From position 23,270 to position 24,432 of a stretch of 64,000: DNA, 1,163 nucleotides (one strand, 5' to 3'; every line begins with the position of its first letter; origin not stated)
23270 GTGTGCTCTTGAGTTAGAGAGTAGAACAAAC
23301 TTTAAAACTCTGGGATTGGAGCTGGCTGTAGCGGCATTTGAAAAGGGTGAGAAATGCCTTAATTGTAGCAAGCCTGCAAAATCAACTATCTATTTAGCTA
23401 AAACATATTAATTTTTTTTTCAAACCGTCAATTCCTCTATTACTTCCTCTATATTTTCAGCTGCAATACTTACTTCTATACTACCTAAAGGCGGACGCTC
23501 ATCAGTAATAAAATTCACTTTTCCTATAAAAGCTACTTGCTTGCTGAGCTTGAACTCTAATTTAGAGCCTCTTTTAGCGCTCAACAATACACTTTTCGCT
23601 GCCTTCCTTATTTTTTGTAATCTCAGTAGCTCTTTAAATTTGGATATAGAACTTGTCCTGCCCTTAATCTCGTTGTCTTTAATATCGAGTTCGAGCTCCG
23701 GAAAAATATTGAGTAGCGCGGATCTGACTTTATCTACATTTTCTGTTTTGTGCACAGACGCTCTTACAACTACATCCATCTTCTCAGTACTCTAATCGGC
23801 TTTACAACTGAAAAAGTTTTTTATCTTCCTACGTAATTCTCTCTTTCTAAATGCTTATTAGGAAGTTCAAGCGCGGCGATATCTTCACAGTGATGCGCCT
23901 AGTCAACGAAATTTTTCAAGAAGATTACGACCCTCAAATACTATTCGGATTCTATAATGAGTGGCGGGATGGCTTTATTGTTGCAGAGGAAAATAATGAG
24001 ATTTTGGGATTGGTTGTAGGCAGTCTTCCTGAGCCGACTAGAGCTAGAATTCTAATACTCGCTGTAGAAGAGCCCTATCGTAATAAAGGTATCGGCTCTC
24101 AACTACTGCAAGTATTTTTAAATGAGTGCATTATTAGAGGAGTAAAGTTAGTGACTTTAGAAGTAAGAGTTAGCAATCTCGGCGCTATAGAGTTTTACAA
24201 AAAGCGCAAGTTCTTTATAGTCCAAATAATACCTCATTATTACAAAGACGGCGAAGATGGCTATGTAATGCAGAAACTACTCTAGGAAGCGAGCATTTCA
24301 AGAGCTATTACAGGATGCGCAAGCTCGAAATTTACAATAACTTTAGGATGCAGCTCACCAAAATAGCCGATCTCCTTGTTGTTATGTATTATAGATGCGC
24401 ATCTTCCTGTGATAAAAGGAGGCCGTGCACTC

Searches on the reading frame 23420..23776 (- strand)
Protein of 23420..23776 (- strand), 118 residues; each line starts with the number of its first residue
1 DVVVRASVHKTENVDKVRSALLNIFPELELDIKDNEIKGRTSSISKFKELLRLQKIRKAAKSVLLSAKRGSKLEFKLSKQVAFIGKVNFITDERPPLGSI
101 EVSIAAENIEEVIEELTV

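Call 43: search_protein_families(library=pfam, proteins=[window:23420-23776:-], max_evalue=0.001)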
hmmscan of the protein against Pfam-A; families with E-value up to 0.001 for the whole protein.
window:23420-23776:- (118 aa): 1 family
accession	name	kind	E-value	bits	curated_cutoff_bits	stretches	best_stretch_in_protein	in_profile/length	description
PF01877.22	RNA_binding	-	1.8e-13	51.3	26.9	1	2-104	2-118/120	RNA binding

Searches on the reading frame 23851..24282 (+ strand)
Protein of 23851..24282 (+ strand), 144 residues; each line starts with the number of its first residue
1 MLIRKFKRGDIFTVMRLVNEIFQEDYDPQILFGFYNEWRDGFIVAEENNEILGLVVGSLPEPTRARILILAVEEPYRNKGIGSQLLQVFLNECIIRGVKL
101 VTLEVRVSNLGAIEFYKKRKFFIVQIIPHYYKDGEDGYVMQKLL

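Call 43: search_protein_families(library=pfam, proteins=[window:23851-24282:+], max_evalue=0.001)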
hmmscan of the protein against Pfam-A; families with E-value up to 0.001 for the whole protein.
window:23851-24282:+ (144 aa): 4 families
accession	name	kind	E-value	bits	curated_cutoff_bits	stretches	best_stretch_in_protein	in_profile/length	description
PF00583.31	Acetyltransf_1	-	1.2e-18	67.9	20.7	1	16-121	6-116/116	Acetyltransferase (GNAT) family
PF13508.13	Acetyltransf_7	-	1.8e-12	47.9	27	1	40-120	3-81/84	Acetyltransferase (GNAT) domain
PF13673.13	Acetyltransf_10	-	1.8e-09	38.1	23.6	1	41-137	32-121/128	Acetyltransferase (GNAT) domain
PF13527.13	Acetyltransf_9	-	6.4e-05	23.4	25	0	3-54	2-55/127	Acetyltransferase (GNAT) domain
